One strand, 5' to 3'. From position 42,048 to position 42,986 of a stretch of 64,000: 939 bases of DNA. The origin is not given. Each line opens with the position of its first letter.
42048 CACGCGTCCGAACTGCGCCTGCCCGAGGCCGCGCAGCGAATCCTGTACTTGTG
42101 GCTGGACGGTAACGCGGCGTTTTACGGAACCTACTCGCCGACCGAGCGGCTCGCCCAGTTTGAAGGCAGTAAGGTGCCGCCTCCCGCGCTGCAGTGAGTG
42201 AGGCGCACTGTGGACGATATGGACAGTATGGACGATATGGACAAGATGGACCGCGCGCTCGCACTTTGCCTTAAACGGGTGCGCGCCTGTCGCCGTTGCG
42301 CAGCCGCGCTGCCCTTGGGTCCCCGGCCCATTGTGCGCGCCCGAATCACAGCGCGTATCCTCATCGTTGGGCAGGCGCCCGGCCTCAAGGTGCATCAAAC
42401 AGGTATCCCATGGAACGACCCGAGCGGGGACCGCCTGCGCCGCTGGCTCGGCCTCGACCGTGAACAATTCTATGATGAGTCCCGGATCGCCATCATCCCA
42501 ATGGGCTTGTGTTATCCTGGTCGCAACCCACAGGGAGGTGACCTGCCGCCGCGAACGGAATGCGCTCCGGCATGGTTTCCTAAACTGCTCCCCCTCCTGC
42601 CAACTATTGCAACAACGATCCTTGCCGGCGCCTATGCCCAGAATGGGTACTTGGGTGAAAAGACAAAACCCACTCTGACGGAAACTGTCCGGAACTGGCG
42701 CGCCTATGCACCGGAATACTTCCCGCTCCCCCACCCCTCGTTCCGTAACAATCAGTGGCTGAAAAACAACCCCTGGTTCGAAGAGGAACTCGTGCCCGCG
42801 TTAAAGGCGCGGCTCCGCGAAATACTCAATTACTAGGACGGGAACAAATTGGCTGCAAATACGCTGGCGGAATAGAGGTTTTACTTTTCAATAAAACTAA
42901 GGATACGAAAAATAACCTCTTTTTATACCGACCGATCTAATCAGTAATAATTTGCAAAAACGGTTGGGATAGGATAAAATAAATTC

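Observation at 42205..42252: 9-bp-periodic ATGGAC repeats immediately 3' of two unrelated genes, encoding M-D-x peptides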

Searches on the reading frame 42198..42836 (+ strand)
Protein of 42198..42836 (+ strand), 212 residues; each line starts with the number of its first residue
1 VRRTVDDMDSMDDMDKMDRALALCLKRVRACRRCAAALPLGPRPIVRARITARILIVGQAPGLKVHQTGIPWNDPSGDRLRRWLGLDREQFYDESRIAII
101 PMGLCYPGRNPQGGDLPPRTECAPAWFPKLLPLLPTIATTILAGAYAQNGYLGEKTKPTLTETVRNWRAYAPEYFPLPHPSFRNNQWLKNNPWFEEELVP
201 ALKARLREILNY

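Call 10: search_protein_families(library=pfam, proteins=[window:42198-42836:+])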
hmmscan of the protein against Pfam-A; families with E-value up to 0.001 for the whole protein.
window:42198-42836:+ (212 aa): 1 family
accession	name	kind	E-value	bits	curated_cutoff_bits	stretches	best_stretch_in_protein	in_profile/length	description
PF03167.25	UDG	-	1e-24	87.6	24.3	1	51-203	7-141/141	Uracil DNA glycosylase superfamily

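Call 26: find_homologous_proteins(query=window:42198-42836:+)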
Query window:42198-42836:+ (212 aa): 8000 proteins with E <= 0.001 among 8000 candidates; the best 120 are listed.
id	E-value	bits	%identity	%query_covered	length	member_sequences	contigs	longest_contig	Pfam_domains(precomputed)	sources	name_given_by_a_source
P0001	1.8e-136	471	96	98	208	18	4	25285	PF03167.26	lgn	-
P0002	1.7e-122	425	85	91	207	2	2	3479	PF03167.26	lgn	-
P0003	1.0e-104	367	75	96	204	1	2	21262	PF03167.26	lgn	-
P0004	7.6e-99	348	71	95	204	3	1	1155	PF03167.26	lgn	-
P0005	1.4e-95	337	70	93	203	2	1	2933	PF03167.26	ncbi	-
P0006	5.9e-95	335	69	93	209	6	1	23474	PF03167.26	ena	-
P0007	2.3e-94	333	70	94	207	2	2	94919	PF03167.26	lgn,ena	-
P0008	4.2e-93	329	68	94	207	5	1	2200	PF03167.26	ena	-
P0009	6.0e-93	328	68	96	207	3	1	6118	PF03167.26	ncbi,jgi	-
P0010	8.4e-93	328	74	87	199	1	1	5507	PF03167.26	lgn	-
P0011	2.2e-92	327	69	93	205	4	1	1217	PF03167.26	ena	-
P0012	4.1e-92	326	71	86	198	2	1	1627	PF03167.26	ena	-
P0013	6.5e-92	325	67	93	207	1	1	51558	PF03167.26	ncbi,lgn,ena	-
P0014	7.2e-91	322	69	91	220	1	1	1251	PF03167.26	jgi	jgi:uracil-DNA glycosylase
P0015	1.3e-90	321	69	91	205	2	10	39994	PF03167.26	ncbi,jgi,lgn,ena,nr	ncbi:MAG: uracil-DNA glycosylase family protein [Candidatus Hydrogenedentes bacterium]|jgi:uracil-DN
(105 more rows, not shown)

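Call 28: find_encoding_contigs(protein=P0002, flank=10000, max_places=4)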
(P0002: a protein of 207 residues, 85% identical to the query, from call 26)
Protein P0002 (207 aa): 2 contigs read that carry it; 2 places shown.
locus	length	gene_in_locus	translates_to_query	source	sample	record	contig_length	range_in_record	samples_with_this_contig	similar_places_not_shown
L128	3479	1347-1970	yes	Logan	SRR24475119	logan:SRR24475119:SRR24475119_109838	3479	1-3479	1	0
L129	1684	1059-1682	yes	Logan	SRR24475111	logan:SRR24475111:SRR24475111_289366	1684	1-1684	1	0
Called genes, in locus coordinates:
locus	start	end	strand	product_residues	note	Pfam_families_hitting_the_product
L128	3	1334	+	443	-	?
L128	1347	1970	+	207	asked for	PF03167:UDG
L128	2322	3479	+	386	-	?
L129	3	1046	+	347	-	?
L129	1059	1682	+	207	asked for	PF03167:UDG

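Call 29: find_encoding_contigs(protein=P0003, flank=10000, max_places=4)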
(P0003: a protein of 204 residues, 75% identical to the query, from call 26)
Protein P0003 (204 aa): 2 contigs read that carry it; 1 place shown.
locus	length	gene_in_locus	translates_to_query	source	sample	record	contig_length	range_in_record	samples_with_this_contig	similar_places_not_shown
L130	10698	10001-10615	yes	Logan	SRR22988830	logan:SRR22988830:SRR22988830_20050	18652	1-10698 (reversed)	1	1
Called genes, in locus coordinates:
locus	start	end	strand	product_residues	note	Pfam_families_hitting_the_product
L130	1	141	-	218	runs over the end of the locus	-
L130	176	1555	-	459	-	PF00753:Lactamase_B, PF12706:Lactamase_B_2, PF16661:Lactamase_B_6, PF10996:Beta-Casp, PF07521:RMMBL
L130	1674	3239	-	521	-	-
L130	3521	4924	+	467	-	PF04734:Ceramidase_alk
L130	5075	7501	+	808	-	PF08448:PAS_4 (weak), PF00989:PAS, PF08448:PAS_4 (weak), PF13188:PAS_8 (weak), PF13426:PAS_9, PF08447:PAS_3, PF02518:HATPase_c, PF00072:Response_reg, +1 more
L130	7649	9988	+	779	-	PF18582:HZS_alpha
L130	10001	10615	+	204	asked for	PF03167:UDG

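Call 30: find_encoding_contigs(protein=P0001, flank=10000, max_places=6)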
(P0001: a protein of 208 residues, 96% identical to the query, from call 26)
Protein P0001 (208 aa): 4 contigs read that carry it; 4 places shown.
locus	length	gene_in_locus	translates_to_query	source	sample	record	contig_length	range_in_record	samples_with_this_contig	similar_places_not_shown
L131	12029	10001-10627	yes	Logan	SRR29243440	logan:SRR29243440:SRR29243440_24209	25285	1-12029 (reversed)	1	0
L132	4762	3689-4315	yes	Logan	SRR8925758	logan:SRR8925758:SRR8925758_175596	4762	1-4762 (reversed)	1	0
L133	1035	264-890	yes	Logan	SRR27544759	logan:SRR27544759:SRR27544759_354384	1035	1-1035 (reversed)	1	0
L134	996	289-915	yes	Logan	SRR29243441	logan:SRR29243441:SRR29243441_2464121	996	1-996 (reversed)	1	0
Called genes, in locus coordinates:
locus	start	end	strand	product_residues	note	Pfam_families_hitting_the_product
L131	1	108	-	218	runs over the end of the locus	-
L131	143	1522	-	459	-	PF00753:Lactamase_B, PF12706:Lactamase_B_2, PF16661:Lactamase_B_6, PF10996:Beta-Casp, PF07521:RMMBL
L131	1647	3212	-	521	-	-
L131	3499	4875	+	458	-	PF04734:Ceramidase_alk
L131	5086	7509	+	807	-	PF00989:PAS (weak), PF08448:PAS_4, PF00989:PAS, PF08448:PAS_4 (weak), PF13188:PAS_8 (weak), PF13426:PAS_9, PF02518:HATPase_c, PF00072:Response_reg, +2 more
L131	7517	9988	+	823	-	PF18582:HZS_alpha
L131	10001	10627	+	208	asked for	PF03167:UDG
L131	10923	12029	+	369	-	?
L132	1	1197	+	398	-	?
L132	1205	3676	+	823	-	PF18582:HZS_alpha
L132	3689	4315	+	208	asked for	PF03167:UDG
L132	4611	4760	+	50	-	?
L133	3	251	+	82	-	?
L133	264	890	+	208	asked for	PF03167:UDG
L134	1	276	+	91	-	?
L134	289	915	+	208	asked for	PF03167:UDG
